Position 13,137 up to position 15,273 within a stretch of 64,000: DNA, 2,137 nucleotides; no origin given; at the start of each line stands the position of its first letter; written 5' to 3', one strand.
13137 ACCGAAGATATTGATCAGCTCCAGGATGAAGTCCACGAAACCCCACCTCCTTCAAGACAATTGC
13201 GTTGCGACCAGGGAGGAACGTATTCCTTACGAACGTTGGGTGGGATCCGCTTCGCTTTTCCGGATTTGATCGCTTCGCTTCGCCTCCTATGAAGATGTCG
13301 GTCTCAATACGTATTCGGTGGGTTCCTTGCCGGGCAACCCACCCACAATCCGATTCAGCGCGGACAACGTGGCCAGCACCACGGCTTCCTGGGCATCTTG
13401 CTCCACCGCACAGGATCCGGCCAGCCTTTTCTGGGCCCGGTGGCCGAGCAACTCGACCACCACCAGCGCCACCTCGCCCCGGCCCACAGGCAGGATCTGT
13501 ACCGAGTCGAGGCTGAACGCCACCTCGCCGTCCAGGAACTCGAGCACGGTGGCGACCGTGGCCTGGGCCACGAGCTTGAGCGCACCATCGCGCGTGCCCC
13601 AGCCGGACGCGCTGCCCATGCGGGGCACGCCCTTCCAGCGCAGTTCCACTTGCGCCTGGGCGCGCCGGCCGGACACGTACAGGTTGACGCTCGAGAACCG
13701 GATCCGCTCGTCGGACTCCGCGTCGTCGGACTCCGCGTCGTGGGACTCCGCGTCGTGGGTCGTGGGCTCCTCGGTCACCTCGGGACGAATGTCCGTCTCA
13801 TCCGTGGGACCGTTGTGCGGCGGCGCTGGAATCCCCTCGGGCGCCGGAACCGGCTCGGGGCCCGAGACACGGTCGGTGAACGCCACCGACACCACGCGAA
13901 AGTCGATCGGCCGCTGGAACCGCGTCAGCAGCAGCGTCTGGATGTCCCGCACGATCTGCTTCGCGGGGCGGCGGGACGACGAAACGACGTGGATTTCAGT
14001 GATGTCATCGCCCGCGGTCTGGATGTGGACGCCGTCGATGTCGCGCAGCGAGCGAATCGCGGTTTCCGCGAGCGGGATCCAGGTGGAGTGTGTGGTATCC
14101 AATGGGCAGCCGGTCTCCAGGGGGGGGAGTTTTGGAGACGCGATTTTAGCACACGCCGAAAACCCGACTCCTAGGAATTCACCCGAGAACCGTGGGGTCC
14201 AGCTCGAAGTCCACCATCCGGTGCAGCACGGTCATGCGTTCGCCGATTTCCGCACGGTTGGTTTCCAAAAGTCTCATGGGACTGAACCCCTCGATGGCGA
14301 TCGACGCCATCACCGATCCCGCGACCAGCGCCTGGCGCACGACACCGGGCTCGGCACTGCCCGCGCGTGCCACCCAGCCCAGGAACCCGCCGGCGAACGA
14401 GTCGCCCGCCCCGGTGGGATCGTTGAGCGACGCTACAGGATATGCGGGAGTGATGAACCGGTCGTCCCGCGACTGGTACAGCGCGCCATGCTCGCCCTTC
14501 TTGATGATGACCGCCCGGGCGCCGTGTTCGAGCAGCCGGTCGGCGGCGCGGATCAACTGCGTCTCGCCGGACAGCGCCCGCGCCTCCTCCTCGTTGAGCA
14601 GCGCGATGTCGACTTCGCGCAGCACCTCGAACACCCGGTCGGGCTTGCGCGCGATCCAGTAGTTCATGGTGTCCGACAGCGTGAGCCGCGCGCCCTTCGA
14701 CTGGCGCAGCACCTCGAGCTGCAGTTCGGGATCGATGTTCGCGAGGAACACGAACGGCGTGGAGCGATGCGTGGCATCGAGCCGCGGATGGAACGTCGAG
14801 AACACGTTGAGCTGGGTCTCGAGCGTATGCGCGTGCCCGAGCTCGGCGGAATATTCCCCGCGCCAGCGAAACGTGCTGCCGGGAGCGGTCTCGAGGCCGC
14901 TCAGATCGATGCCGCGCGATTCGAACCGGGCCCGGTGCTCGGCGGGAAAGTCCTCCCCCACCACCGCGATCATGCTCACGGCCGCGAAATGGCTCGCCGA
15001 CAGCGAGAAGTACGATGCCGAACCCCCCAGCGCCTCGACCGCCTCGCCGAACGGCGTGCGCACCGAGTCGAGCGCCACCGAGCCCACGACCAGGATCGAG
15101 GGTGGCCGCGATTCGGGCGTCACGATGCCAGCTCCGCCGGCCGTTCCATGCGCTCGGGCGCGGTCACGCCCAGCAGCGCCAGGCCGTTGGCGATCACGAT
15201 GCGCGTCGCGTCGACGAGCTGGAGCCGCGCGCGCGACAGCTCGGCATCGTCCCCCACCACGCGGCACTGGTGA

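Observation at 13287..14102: A low-GC, internally duplicated hypothetical gene with 15-bp tandem repeats and its own promoter-like and hairpin elements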

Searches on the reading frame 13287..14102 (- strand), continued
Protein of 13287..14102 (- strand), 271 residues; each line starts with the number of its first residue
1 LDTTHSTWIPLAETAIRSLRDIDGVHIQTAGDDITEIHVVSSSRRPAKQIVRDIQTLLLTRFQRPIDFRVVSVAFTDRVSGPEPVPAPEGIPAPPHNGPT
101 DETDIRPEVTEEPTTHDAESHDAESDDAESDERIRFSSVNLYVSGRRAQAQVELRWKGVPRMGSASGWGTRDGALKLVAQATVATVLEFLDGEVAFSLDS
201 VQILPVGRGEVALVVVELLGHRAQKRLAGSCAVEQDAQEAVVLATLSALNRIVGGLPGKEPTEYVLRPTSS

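Call 25: list_cluster_members(proteins=[P0133, P0156, P0164, P0185, P0200, P0207, P0225, P0240, P0253, P0269])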
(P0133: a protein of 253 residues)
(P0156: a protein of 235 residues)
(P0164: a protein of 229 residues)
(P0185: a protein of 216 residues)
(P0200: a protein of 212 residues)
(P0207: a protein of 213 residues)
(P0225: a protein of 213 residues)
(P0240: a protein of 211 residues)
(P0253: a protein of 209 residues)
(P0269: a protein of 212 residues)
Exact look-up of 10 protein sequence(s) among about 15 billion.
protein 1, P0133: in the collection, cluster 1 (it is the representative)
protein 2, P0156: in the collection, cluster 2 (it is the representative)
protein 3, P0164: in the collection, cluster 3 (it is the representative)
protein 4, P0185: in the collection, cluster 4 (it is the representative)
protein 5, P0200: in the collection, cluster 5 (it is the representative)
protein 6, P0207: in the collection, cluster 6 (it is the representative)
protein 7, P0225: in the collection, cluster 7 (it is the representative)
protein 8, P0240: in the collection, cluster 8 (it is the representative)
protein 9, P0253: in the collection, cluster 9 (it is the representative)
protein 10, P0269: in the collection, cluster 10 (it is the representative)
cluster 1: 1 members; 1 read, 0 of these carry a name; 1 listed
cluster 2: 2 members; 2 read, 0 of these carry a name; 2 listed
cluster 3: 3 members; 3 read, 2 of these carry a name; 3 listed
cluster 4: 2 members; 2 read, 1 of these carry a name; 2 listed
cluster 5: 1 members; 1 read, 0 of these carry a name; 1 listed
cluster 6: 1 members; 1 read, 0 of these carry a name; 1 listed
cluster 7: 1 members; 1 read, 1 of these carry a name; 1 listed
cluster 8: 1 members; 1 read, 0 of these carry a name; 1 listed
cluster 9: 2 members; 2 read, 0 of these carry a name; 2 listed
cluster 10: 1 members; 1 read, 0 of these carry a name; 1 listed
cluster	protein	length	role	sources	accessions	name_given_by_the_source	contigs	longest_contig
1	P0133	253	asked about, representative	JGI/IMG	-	-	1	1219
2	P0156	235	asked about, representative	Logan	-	-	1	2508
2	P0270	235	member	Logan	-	-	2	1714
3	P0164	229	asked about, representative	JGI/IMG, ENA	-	hypothetical protein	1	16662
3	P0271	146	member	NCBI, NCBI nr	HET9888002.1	MAG TPA: hypothetical protein VFR10_10860, partial [bacterium] | hypothetical protein [bacterium]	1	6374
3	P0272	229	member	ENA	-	-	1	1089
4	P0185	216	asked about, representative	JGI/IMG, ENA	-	hypothetical protein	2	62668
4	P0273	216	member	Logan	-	-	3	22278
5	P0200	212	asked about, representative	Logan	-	-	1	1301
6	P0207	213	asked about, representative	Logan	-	-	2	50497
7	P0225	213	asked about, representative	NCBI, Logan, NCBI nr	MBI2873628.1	MAG: hypothetical protein HYY09_00935 [Firmicutes bacterium] | hypothetical protein [Bacillota bacterium]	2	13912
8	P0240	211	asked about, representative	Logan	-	-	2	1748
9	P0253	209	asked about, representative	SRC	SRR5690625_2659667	-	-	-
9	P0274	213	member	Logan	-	-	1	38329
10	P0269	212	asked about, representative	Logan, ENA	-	-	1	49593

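Call 27: find_encoding_contigs(protein=P0185, flank=7000, max_places=1)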
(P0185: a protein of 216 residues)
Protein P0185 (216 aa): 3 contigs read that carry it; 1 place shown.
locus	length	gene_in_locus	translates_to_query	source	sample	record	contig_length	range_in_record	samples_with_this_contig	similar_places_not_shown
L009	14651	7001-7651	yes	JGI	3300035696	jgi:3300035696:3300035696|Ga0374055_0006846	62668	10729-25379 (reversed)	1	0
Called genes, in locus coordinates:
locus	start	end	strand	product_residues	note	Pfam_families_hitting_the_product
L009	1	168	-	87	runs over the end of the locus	PF00708:Acylphosphatase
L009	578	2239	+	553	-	PF07973:tRNA_SAD, PF00587:tRNA-synt_2b, PF03129:HGTP_anticodon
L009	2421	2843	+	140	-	PF05198:IF3_N, PF00707:IF3_C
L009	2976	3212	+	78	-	PF01632:Ribosomal_L35p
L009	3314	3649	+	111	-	PF00453:Ribosomal_L20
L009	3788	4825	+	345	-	PF02912:Phe_tRNA-synt_N, PF01409:tRNA-synt_2d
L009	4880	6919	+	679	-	PF03483:B3_4, PF03484:B5, PF17759:tRNA_synthFbeta, PF03147:FDX-ACB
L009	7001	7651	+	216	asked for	-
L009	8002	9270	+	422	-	PF13487:HD_5, PF01966:HD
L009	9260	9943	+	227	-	PF13487:HD_5, PF01966:HD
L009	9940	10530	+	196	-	PF17248:DUF5317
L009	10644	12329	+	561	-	PF02366:PMT, PF13231:PMT_2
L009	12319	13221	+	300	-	PF02899:Phage_int_SAM_1, PF13102:Phage_int_SAM_5 (faint), PF00589:Phage_integrase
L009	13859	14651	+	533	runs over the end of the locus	-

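Call 28: find_encoding_contigs(protein=P0207, flank=7000, max_places=1)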
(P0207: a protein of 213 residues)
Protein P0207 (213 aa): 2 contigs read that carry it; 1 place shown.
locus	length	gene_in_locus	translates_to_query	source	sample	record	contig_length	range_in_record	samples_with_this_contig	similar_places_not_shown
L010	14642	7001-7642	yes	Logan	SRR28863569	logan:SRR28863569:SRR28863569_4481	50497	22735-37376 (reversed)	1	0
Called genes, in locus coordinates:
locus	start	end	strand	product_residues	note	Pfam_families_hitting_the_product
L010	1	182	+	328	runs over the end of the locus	PF01073:3Beta_HSD, PF01370:Epimerase, PF02719:Polysacc_synt_2, PF04321:RmlD_sub_bind, PF05368:NmrA, PF13460:NAD_binding_10, PF16363:GDP_Man_Dehyd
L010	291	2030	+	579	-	PF07973:tRNA_SAD, PF00587:tRNA-synt_2b, PF03129:HGTP_anticodon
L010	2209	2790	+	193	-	PF05198:IF3_N, PF00707:IF3_C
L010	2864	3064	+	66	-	PF01632:Ribosomal_L35p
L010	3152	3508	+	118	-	PF00453:Ribosomal_L20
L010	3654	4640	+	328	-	PF02912:Phe_tRNA-synt_N, PF01409:tRNA-synt_2d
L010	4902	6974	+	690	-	PF03483:B3_4, PF03484:B5, PF17759:tRNA_synthFbeta, PF03147:FDX-ACB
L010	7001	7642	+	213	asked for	-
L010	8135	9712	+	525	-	PF13487:HD_5, PF01966:HD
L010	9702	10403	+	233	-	PF13487:HD_5, PF01966:HD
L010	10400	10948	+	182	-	PF17248:DUF5317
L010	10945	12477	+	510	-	PF13231:PMT_2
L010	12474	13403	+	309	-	PF02899:Phage_int_SAM_1, PF13495:Phage_int_SAM_4, PF00589:Phage_integrase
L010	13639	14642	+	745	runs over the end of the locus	PF07833:Cu_amine_oxidN1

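Call 29: find_encoding_contigs(protein=P0269, flank=7000, max_places=1)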
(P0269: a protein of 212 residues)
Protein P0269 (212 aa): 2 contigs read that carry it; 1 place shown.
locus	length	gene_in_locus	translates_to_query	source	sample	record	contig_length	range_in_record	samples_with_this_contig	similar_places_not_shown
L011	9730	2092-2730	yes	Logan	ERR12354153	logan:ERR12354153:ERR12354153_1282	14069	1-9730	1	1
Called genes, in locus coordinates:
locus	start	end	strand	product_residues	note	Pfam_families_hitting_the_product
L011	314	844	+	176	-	PF02482:Ribosomal_S30AE, PF16321:Ribosom_S30AE_C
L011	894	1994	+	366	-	-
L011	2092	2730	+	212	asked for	-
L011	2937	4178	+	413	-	PF20972:MASE9 (weak), PF13487:HD_5, PF01966:HD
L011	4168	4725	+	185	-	PF17248:DUF5317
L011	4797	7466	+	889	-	PF07517:SecA_DEAD, PF00270:DEAD (weak), PF01043:SecA_PP_bind, PF21090:P-loop_SecA, PF07516:SecA_SW, PF02810:SEC-C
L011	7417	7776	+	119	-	-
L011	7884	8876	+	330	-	PF03462:PCRF, PF00472:RF-1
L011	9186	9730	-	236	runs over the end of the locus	PF00037:Fer4 (faint), PF12837:Fer4_6 (faint), PF13237:Fer4_10 (faint), PF13484:Fer4_16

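Call 30: find_encoding_contigs(protein=P0225, flank=7000, max_places=1)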
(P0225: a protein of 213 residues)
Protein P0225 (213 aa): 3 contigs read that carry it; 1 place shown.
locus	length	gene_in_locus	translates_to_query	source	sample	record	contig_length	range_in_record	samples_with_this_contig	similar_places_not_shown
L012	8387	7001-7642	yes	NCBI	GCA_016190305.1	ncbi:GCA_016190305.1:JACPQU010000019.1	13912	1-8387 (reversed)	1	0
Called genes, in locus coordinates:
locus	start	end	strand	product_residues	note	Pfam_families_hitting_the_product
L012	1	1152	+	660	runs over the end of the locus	PF06480:FtsH_ext, PF00004:AAA, PF17862:AAA_lid_3, PF01434:Peptidase_M41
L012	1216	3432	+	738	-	PF23139:OB_YrrC, PF12826:HHH_2 (weak), PF14520:HHH_5 (weak), PF14490:HHH_RecD2, PF13604:AAA_30, PF13245:AAA_19, PF18335:SH3_13, PF13538:UvrD_C_2, +3 more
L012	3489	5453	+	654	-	PF00270:DEAD (weak), PF00271:Helicase_C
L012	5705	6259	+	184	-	PF00156:Pribosyltran (faint)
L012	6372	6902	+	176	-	PF02482:Ribosomal_S30AE, PF16321:Ribosom_S30AE_C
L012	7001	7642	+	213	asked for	-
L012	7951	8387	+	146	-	?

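Call 39: find_related_loci(query=A5, collection=genome_contigs, flank=4000)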
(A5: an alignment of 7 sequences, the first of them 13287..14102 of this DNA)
Query A5 (271 aa) in genome_contigs; peptide patterns used: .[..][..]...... (x = any residue, [..] = any of these).
224 stretches matched a pattern; 206 encode a relative of the query (tblastn E <= 1e-3); the best 80 are kept; 80 distinct loci.
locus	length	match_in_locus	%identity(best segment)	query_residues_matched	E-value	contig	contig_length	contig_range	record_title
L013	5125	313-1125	58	1-271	2e-93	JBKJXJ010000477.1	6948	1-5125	MAG: Candidatus Eisenbacteria bacterium isolate swi_bin.170 k127_9519936, whole genome shotgun sequence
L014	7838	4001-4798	57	1-271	2e-91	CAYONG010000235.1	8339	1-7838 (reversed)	MAG TPA_asm: uncultured bacterium isolate binchicken_co165_111 genome assembly, contig: k141_2246631, whole genome shotg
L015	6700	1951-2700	55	1-271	2e-84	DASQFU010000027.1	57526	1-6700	MAG TPA_asm: Candidatus Limnocylindria bacterium isolate SMAG_U11788 k141_681493, whole genome shotgun sequence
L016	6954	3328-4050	56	1-271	1e-83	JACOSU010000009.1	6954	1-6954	MAG: Candidatus Eisenbacteria bacterium isolate NC_groundwater_26_Pr7_B-0.1um_68_11 FFV18_Bp1_scaffold_93733, whole geno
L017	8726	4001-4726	54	1-269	2e-83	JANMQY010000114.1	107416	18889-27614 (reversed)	MAG: Candidatus Eisenbacteria bacterium isolate OTE_51_metabat_109 OTE_51_k141_2979218, whole genome shotgun sequence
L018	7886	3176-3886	53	1-271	2e-81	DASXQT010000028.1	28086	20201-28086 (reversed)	MAG TPA_asm: Candidatus Eisenbacteria bacterium isolate SMAG_U4620 k141_1575606, whole genome shotgun sequence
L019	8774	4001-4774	56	1-271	3e-81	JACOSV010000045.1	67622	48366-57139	MAG: Candidatus Eisenbacteria bacterium isolate NC_groundwater_27_Pr7_B-0.1um_72_14 FFV18_Bp1_scaffold_540601, whole gen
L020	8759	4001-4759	56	1-271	6e-81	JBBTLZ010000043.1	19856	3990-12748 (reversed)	MAG: Candidatus Eisenbacteria bacterium isolate H32-bin110_1 H32_bin110_1_000000000043, whole genome shotgun sequence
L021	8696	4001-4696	52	7-271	4e-78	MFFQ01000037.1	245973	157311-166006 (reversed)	MAG: Candidatus Eisenbacteria bacterium RBG_16_71_46 RBG_16_scaffold_16, whole genome shotgun sequence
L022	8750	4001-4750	51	1-270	8e-78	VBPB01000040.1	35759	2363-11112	MAG: Candidatus Eisenbacteria bacterium isolate WS_11 14_1009_16_40cm_scaffold_2638, whole genome shotgun sequence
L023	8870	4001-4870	46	1-270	2e-74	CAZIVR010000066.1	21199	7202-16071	MAG TPA_asm: uncultured bacterium isolate SRP287453_co1_107 genome assembly, contig: NODE_4380_length_21199_cov_22.08494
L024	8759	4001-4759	54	12-270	4e-74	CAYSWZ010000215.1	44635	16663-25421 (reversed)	MAG TPA_asm: uncultured bacterium isolate binchicken_co279_112 genome assembly, contig: k141_2774878, whole genome shotg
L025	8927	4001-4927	48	4-271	2e-73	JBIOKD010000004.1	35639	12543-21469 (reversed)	MAG: Candidatus Eisenbacteria bacterium isolate GcL4-3 k141_1879285_length_35639_cov_28.2162, whole genome shotgun seque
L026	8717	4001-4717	53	1-271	2e-79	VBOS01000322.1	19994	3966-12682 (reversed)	MAG: Candidatus Eisenbacteria bacterium isolate WS_2 14_0903_13_30cm_scaffold_4157238, whole genome shotgun sequence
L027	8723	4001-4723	51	1-271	3e-71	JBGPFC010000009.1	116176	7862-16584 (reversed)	MAG: Candidatus Eisenbacteria bacterium isolate OBJ_0618_7090110_76 k141_6863606_length_116176_cov_31.8063, whole genome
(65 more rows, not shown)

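Call 64: search_solved_structures(query=A1, max_evalue=1, show_alignments=2)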
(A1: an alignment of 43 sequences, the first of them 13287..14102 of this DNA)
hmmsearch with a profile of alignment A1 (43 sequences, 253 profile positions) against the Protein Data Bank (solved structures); distinct sequences matched with E-value up to 1: 0.

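Call 86: search_protein_families(library=pfam, proteins=[L011:894-1994:+, L011:4168-4725:+], max_evalue=0.1)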
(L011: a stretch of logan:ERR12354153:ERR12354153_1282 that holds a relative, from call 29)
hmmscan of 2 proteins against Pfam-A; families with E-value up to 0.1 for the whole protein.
L011:894-1994:+ (366 aa): 0 families

L011:4168-4725:+ (185 aa): 1 family
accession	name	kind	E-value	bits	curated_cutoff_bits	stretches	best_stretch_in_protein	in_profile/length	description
PF17248.7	DUF5317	-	1.1e-35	123.3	25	1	25-176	1-151/151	Family of unknown function (DUF5317)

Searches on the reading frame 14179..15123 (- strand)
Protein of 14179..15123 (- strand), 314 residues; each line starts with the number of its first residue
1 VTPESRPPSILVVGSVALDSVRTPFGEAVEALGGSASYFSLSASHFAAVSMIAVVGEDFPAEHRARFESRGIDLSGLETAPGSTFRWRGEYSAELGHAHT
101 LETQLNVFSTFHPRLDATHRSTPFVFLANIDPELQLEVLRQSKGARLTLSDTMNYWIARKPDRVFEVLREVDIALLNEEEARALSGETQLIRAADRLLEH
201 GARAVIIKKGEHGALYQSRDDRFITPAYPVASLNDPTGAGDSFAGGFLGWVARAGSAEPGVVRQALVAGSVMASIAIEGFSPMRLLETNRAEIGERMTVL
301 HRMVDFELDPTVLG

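Call 86: search_protein_families(library=pfam, proteins=[window:14179-15123:-], max_evalue=0.1)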
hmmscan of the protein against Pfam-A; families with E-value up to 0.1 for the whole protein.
window:14179-15123:- (314 aa): 3 families
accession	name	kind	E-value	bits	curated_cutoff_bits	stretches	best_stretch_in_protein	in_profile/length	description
PF00294.29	PfkB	-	1.1e-24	87.7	25.8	1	42-283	46-296/302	pfkB family carbohydrate kinase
PF08543.17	Phos_pyr_kin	-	0.0035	17.2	27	1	167-245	116-205/246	Phosphomethylpyrimidine kinase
PF14377.11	UBM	-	0.0072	16.2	23.3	1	126-147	13-34/35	Ubiquitin binding region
